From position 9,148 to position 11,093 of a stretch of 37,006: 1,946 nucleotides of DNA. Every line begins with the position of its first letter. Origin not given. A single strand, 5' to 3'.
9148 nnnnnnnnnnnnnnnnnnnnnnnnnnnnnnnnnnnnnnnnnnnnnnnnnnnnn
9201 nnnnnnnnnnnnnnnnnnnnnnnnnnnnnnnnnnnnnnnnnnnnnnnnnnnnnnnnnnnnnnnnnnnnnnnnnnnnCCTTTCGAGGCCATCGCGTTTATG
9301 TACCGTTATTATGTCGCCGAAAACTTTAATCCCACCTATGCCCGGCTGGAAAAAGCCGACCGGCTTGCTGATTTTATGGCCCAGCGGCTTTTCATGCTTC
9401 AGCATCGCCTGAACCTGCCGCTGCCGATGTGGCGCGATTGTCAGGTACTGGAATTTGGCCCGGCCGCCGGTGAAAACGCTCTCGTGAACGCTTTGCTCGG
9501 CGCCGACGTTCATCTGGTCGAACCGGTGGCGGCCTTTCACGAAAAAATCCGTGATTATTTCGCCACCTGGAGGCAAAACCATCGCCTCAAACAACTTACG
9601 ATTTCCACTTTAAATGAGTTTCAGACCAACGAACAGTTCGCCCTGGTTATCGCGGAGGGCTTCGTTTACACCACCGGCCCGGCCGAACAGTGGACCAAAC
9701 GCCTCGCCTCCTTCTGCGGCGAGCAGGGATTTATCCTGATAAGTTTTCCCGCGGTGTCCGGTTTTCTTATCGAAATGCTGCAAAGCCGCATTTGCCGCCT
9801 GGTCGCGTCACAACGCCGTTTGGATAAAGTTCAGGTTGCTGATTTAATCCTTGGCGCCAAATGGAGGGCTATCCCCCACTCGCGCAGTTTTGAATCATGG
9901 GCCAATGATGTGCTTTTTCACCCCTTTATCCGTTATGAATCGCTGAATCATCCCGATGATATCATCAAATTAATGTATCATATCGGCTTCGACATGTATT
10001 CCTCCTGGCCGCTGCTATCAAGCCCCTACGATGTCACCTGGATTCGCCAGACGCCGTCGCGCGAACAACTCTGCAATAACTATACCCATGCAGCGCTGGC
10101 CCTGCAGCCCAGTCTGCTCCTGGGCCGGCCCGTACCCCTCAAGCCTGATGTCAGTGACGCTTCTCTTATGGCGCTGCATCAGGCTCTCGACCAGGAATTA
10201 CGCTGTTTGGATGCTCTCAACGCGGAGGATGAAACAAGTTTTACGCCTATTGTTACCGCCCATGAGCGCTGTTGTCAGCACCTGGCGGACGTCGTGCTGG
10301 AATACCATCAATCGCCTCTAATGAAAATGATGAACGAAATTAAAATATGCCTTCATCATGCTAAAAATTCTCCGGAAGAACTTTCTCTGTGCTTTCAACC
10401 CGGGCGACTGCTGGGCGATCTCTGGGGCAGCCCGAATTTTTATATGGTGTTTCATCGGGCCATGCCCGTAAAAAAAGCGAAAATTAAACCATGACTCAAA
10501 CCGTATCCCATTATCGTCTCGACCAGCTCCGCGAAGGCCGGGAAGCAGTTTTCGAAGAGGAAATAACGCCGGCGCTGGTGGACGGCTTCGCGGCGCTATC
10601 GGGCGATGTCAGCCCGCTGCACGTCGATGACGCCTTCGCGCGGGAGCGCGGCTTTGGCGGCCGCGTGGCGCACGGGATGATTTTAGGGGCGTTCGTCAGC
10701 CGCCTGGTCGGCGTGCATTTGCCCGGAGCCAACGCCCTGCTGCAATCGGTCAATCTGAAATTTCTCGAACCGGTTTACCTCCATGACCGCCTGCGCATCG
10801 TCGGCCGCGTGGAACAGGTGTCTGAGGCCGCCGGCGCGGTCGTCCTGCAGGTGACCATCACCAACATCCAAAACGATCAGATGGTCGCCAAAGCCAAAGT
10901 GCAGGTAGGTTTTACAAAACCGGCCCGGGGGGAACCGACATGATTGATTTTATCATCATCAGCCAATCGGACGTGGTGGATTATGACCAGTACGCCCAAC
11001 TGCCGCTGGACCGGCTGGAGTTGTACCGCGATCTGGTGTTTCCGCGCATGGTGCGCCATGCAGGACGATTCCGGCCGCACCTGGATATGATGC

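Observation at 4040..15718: Eleven-gene translationally coupled operon joining ACP-tethered acyl chemistry to three radical SAM enzymes in a glycan context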

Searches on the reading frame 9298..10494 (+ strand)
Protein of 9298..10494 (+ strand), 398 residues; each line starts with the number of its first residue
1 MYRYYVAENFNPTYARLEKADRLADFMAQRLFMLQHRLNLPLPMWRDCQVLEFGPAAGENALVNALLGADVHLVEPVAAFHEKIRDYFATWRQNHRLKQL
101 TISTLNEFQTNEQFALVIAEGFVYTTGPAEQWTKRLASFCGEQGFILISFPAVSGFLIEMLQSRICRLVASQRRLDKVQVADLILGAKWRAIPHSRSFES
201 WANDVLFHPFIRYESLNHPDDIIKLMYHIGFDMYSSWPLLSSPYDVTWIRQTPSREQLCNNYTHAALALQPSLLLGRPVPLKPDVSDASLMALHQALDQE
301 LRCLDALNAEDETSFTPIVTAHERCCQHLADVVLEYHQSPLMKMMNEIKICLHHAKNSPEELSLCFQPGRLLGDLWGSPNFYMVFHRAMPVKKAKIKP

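Call 3: search_protein_families(library=pfam, proteins=[window:9298-10494:+], max_evalue=0.01)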
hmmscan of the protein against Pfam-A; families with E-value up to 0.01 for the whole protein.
window:9298-10494:+ (398 aa): 1 family
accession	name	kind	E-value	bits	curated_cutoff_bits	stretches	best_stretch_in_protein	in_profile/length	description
PF13489.12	Methyltransf_23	-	0.00012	22.3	27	1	49-202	25-133/164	Methyltransferase domain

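Call 5: search_protein_families(library=ncbifam, proteins=[window:9298-10494:+], max_evalue=0.01)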
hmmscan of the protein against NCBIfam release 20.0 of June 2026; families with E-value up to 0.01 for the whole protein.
window:9298-10494:+ (398 aa): 0 families

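Call 36: search_solved_structures(query=window:9298-10494:+, max_evalue=0.1)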
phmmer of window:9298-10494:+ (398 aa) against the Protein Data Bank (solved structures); distinct sequences matched with E-value up to 0.1: 0.

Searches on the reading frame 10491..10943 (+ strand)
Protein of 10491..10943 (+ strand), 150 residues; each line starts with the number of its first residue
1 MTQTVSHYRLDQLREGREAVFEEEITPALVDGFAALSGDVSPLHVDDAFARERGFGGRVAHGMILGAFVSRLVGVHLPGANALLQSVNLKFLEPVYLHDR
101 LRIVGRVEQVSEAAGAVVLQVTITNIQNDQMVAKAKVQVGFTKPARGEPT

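Call 3: search_protein_families(library=pfam, proteins=[window:10491-10943:+], max_evalue=0.01)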
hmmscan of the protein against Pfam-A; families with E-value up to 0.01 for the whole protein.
window:10491-10943:+ (150 aa): 3 families
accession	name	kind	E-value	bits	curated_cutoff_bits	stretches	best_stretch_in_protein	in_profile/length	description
PF01575.25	MaoC_dehydratas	-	3.9e-20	72.1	27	1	19-121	12-115/123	MaoC like domain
PF13452.11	FAS1_DH_region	-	1.6e-05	25.5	22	1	22-130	11-127/132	FAS1-like, dehydratase domain region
PF03061.28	4HBT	-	0.002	18.8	20.6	0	66-112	18-61/79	Thioesterase superfamily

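Call 5: search_protein_families(library=ncbifam, proteins=[window:10491-10943:+], max_evalue=0.01)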
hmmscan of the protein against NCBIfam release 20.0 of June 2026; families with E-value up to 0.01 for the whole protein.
window:10491-10943:+ (150 aa): 8 families
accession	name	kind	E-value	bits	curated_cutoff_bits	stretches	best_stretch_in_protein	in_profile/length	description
NF006045.0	PRK08190.1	subfamily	4.2e-23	81.9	282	1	3-139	4-139/467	bifunctional enoyl-CoA hydratase/phosphate acetyltransferase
TIGR02278.1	PaaN-DH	equivalog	1e-09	37.2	562.8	1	12-137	527-658/664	phenylacetic acid degradation bifunctional protein PaaZ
NF010246.0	PRK13693.1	equivalog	5.6e-08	32.8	203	1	32-126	29-127/142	(3R)-hydroxyacyl-ACP dehydratase subunit HadB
NF040620.1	fused_HadA_HadB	exception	1.5e-06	27.9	350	1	32-123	219-313/329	fused (3R)-hydroxyacyl-ACP dehydratase subunits HadA/HadB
TIGR02799.1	thio_ybgC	equivalog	0.00025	21.3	141.35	1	84-148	55-115/126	tol-pal system-associated acyl-CoA thioesterase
NF040624.1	HadA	equivalog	0.00067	19.9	180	1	31-135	19-131/144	(3R)-hydroxyacyl-ACP dehydratase subunit HadA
TIGR00051.1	TIGR00051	subfamily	0.0013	19.1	68.7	1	82-139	49-104/117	YbgC/FadM family acyl-CoA thioesterase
NF003359.0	PRK04424.1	equivalog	0.008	15.8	183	1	59-138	105-180/190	transcription factor FapR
